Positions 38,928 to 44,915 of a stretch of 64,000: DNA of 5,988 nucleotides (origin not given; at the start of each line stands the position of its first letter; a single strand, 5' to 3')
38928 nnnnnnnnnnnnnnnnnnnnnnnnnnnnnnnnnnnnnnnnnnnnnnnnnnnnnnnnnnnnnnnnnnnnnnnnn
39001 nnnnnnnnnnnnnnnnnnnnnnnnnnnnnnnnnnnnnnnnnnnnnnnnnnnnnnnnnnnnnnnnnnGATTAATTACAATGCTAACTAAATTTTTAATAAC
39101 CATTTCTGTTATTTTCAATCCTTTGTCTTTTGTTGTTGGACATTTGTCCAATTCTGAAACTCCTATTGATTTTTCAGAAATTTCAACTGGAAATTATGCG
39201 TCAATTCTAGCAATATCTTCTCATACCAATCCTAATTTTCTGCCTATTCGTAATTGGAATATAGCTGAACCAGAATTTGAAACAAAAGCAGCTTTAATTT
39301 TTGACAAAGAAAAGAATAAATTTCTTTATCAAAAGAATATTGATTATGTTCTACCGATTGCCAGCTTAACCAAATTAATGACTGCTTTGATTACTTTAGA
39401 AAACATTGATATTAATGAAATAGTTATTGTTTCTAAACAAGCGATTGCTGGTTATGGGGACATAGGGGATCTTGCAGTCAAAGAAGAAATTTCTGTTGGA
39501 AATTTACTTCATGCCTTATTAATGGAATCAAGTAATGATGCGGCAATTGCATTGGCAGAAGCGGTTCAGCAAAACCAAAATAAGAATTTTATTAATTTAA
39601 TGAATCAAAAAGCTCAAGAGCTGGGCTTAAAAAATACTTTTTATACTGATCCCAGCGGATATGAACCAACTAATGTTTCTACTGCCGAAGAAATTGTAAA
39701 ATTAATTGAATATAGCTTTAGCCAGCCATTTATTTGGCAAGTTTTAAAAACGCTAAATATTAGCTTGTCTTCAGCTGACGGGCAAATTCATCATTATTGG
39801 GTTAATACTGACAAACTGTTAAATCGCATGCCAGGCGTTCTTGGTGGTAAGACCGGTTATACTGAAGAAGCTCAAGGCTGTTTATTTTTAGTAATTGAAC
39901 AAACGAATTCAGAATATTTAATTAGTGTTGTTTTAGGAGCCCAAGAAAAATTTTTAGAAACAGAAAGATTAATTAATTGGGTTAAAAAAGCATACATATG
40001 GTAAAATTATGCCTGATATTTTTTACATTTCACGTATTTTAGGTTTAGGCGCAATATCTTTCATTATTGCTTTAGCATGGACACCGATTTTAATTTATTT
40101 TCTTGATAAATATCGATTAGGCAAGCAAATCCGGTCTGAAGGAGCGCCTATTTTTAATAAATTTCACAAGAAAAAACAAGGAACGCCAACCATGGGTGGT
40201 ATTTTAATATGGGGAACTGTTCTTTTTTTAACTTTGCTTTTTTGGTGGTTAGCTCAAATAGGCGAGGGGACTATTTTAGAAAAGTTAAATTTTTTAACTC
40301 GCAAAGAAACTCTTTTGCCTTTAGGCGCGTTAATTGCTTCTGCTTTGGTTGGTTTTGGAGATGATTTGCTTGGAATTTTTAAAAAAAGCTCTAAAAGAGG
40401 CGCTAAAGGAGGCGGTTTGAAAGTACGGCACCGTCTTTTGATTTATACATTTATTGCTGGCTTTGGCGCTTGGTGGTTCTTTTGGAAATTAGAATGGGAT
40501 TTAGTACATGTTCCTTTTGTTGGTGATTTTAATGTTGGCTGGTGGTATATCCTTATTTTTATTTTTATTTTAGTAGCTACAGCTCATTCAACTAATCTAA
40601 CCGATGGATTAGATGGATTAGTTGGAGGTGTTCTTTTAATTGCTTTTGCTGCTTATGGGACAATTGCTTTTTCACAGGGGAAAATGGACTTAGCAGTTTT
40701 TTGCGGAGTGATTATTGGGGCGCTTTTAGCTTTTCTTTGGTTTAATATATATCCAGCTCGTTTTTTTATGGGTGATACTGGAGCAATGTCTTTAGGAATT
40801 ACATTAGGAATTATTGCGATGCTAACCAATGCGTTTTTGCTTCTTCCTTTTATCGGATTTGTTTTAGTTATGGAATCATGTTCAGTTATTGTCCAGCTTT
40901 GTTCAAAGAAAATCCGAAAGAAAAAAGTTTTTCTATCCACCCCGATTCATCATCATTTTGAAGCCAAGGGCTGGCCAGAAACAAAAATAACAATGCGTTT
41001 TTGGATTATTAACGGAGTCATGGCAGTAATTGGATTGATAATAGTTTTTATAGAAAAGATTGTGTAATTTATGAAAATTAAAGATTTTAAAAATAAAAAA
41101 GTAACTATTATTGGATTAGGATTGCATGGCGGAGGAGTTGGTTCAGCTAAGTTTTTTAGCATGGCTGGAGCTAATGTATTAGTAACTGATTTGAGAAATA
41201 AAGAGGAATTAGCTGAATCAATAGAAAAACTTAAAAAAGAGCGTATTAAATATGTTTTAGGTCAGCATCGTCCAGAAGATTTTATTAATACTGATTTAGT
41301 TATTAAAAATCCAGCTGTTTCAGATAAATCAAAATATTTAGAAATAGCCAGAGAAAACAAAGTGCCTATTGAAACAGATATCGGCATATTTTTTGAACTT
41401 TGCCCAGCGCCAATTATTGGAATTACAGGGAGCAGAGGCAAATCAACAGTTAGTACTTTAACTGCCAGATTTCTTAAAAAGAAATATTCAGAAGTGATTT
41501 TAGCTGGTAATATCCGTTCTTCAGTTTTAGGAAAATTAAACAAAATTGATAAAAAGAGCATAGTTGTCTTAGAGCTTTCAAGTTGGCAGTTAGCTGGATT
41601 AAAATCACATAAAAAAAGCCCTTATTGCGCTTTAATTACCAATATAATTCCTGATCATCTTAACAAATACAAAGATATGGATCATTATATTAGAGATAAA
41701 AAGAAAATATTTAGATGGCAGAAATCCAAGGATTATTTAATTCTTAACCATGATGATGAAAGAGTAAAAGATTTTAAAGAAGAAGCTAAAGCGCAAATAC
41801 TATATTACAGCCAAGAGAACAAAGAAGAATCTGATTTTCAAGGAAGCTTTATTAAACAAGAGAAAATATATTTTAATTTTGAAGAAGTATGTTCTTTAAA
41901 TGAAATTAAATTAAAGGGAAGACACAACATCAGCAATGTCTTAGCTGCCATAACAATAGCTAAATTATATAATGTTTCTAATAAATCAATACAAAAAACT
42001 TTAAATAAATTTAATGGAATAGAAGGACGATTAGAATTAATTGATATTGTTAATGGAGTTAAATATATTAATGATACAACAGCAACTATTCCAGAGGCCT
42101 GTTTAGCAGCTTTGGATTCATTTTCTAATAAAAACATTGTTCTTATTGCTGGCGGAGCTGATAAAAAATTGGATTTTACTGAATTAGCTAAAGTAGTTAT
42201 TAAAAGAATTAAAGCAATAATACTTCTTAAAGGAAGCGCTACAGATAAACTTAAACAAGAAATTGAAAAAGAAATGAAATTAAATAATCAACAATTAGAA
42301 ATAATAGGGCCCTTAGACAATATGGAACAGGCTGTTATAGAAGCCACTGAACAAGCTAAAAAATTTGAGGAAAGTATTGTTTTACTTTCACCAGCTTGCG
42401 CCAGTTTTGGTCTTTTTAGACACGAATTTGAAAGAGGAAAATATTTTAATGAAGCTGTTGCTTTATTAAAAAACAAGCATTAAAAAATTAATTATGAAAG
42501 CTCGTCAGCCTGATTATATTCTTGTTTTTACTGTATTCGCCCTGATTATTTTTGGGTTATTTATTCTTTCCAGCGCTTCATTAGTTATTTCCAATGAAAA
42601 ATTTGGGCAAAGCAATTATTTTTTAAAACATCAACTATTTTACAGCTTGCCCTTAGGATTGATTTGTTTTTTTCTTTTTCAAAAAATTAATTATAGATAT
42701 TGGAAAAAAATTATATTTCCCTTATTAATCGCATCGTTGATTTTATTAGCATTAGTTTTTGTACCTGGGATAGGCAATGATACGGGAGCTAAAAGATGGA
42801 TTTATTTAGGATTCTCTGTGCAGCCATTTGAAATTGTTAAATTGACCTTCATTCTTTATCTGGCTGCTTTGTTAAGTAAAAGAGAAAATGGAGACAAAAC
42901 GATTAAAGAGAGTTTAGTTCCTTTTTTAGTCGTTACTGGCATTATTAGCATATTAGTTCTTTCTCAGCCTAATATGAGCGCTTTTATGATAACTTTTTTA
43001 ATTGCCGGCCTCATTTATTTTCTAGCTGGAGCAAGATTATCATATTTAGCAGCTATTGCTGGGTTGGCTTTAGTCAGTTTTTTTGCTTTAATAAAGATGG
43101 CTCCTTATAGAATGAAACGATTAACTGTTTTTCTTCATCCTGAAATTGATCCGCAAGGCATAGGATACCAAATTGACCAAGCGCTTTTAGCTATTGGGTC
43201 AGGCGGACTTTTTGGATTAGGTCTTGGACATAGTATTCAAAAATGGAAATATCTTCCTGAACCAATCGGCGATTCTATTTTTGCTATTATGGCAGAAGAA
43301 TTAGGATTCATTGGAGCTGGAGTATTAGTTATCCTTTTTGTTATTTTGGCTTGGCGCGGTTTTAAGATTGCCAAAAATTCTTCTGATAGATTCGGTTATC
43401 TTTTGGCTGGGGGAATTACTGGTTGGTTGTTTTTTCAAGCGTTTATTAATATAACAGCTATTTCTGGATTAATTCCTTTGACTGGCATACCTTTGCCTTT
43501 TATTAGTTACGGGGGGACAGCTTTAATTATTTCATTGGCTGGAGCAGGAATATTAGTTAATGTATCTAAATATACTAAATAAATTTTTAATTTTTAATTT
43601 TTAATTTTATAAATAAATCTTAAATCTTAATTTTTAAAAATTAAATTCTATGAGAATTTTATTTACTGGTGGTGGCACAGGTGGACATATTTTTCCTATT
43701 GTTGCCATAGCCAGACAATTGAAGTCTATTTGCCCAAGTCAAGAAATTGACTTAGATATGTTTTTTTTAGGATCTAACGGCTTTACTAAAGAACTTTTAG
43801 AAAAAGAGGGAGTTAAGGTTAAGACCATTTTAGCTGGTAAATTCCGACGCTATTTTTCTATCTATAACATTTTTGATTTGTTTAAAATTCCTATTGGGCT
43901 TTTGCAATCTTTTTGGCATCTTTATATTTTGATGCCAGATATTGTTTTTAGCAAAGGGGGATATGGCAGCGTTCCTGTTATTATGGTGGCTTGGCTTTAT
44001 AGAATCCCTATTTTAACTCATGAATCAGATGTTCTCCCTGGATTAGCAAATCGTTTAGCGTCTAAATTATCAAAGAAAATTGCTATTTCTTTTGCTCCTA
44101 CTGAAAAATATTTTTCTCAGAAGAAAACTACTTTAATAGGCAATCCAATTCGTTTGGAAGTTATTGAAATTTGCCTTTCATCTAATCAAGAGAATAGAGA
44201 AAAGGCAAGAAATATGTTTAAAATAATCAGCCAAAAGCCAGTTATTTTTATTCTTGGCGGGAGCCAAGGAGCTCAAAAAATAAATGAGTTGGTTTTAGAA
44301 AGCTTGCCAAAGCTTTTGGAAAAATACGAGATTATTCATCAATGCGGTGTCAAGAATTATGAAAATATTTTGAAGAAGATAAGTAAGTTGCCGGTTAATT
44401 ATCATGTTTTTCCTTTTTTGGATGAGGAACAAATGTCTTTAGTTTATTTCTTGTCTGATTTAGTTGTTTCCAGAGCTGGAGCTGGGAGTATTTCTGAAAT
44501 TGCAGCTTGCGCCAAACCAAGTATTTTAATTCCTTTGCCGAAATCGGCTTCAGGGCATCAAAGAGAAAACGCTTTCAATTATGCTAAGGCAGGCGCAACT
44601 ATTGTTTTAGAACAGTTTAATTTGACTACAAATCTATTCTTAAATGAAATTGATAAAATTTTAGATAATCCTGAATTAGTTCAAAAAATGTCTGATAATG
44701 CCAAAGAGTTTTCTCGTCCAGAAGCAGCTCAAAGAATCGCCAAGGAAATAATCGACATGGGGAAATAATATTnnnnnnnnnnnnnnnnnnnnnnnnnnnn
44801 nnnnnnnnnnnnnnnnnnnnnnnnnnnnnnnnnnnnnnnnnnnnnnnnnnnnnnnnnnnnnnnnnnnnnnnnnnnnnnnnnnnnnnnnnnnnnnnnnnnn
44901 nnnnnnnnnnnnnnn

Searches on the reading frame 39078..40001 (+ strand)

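Call 3: search_protein_families(library=pfam, proteins=[window:39078-40001:+], max_evalue=1)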
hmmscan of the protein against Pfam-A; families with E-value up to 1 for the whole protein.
window:39078-40001:+ (308 aa): 3 families
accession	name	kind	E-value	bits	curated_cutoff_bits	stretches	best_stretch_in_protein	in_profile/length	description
PF00768.25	Peptidase_S11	-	5.9e-46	157.3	27.6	1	63-289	6-238/239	D-alanyl-D-alanine carboxypeptidase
PF13354.11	Beta-lactamase2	-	2.2e-07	30.9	22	1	84-211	13-144/214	Beta-lactamase enzyme family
PF02113.21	Peptidase_S13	-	2.9e-06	26.7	22.8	2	132-260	266-396/444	D-Ala-D-Ala carboxypeptidase 3 (S13) family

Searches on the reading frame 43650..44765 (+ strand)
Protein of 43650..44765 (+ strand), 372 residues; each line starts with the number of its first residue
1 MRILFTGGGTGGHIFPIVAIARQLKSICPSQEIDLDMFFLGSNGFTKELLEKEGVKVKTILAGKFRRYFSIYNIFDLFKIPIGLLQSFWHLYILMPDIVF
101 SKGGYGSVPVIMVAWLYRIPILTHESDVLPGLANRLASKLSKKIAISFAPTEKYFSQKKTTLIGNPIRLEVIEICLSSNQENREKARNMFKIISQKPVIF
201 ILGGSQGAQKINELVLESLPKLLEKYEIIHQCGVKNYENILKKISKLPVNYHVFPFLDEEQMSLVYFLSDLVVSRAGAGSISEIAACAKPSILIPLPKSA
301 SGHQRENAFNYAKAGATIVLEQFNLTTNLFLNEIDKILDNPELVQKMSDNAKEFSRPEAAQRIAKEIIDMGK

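Call 84: search_protein_families(library=pfam, proteins=[L097:4876-5949:+, L104:3868-5106:+, L108:4869-6089:+, L118:4825-6018:+, L121:4871-6148:+, L124:2171-3349:+, L130:4809-6029:+, L139:4878-6122:+, L151:1280-2551:+, L162:4919-6016:+], max_evalue=0.01)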
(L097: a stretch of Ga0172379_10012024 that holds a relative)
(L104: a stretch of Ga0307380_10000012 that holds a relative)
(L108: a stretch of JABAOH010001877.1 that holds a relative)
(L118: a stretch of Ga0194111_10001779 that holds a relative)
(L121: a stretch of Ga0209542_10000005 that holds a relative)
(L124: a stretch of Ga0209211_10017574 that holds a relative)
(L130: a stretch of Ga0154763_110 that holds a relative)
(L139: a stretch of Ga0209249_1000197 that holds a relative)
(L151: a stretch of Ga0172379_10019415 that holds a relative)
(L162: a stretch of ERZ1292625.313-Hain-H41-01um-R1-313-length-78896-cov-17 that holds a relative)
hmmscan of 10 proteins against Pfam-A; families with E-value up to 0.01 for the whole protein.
L097:4876-5949:+ (358 aa): 3 families
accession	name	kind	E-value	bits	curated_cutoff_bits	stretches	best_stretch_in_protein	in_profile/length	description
PF01551.29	Peptidase_M23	-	3.1e-12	47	28.7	2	218-252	60-91/96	Peptidase family M23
PF24568.1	CC_PcsB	-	7.9e-07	29.3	27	1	82-145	1-65/75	Peptidoglycan hydrolase PcsB, coiled-coil domain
PF22783.1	BapA_N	-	0.0047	17.1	27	0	144-193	10-59/123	BapA, prefix-like domain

L104:3868-5106:+ (413 aa): 3 families
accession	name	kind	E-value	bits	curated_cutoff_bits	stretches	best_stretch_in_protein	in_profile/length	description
PF01551.29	Peptidase_M23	-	2.1e-09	37.9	28.7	1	360-412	2-52/96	Peptidase family M23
PF24568.1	CC_PcsB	-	3.8e-07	30.3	27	1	116-173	9-67/75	Peptidoglycan hydrolase PcsB, coiled-coil domain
PF13166.12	AAA_13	-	0.0031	16.7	36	1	51-124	396-469/713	AAA domain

L108:4869-6089:+ (407 aa): 3 families
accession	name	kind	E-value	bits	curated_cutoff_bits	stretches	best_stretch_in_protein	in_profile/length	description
PF01551.29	Peptidase_M23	-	2.7e-08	34.3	28.7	1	354-406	2-53/96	Peptidase family M23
PF24568.1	CC_PcsB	-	1.9e-06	28.1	27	1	116-172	10-67/75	Peptidoglycan hydrolase PcsB, coiled-coil domain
PF12329.13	TMF_DNA_bd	-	0.0033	17.8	35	1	56-119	5-68/74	TATA element modulatory factor 1 DNA binding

L118:4825-6018:+ (398 aa): 2 families
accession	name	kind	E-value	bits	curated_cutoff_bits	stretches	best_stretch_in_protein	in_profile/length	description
PF01551.29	Peptidase_M23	-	1e-14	54.9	28.7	2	249-293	55-96/96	Peptidase family M23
PF24568.1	CC_PcsB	-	0.00043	20.5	27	1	110-179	4-74/75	Peptidoglycan hydrolase PcsB, coiled-coil domain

L121:4871-6148:+ (426 aa): 4 families
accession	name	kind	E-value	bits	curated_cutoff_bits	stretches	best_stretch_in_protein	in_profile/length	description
PF01551.29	Peptidase_M23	-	1e-07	32.5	28.7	1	272-304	62-92/96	Peptidase family M23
PF24568.1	CC_PcsB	-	1.6e-05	25.1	27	1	124-196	1-74/75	Peptidoglycan hydrolase PcsB, coiled-coil domain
PF08614.16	ATG16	-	0.0017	19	33.7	1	53-137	68-152/200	Autophagy protein 16 (ATG16)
PF10473.14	CENP-F_leu_zip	-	0.0049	17.4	34.5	1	69-136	6-73/140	Leucine-rich repeats of kinetochore protein Cenp-F/LEK1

L124:2171-3349:+ (393 aa): 8 families
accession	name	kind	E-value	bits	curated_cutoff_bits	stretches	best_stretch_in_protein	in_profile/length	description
PF01551.29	Peptidase_M23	-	7.3e-11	42.6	28.7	2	337-392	2-53/96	Peptidase family M23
PF08614.16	ATG16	-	2e-05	25.3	33.7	1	30-109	72-151/200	Autophagy protein 16 (ATG16)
PF14932.11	HAUS-augmin3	-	0.00063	19.7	29.4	1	32-131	73-173/260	HAUS augmin-like complex subunit 3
PF08604.15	Nup153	-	0.0013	18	25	1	145-283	167-299/510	Nucleoporin Nup153-like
PF24568.1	CC_PcsB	-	0.0014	18.9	27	1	99-166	3-70/75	Peptidoglycan hydrolase PcsB, coiled-coil domain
PF12795.12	MscS_porin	-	0.005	16.9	34.4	1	32-111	37-122/238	Mechanosensitive ion channel porin domain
PF11932.13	DUF3450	-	0.0055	16.5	32.6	1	23-111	13-102/241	Protein of unknown function (DUF3450)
PF07851.19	TMEM120A-B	-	0.0093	15.7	29.8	1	32-121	9-98/324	TMEM120A/B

L130:4809-6029:+ (407 aa): 9 families
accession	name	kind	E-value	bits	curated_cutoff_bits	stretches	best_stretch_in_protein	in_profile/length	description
PF01551.29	Peptidase_M23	-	1.3e-09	38.5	28.7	2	352-406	2-53/96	Peptidase family M23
PF10473.14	CENP-F_leu_zip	-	0.00015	22.3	34.5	1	49-113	46-110/140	Leucine-rich repeats of kinetochore protein Cenp-F/LEK1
PF18210.6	Knl1_RWD_C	-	0.00044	20.8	27.8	1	54-104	3-55/151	Knl1 RWD C-terminal domain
PF10805.13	DUF2730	-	0.00092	19.7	24.9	1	52-116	30-96/102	Protein of unknown function (DUF2730)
PF19220.6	Rod_CreS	-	0.0013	18.2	100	1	51-127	2-78/359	Crescentin, rod domain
PF06008.19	Laminin_I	-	0.0028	17.9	34.6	1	49-130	41-122/259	Laminin Domain I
PF00261.25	Tropomyosin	-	0.0078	16.1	38.6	1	56-124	98-166/242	Tropomyosin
PF08614.16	ATG16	-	0.0082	16.8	33.7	1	46-120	72-146/200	Autophagy protein 16 (ATG16)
PF24922.1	ACBP4_C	-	0.0096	16.6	31.2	1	49-126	4-81/105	Acyl-CoA-binding domain-containing protein 4-6, C-terminal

L139:4878-6122:+ (415 aa): 2 families
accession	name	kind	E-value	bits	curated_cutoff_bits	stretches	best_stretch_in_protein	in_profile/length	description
PF01551.29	Peptidase_M23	-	3.2e-17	63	28.7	2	364-415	2-53/96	Peptidase family M23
PF15732.10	DUF4681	-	0.0086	16.7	27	0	63-120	15-70/125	Domain of unknown function (DUF4681)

L151:1280-2551:+ (424 aa): 4 families
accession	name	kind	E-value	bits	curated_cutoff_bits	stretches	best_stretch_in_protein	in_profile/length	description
PF01551.29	Peptidase_M23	-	1.1e-14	54.9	28.7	2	278-316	61-96/96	Peptidase family M23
PF24568.1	CC_PcsB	-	5.3e-06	26.7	27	1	134-201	1-69/75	Peptidoglycan hydrolase PcsB, coiled-coil domain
PF04548.22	AIG1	-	0.00074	19.3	27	1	145-227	100-183/212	AIG1 family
PF06818.20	Fez1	-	0.0027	18.7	34.4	1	77-234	39-189/199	Fez1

L162:4919-6016:+ (366 aa): 1 family
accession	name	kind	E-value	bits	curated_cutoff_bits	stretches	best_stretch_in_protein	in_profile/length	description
PF01551.29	Peptidase_M23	-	9e-15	55.1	28.7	2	222-259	62-96/96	Peptidase family M23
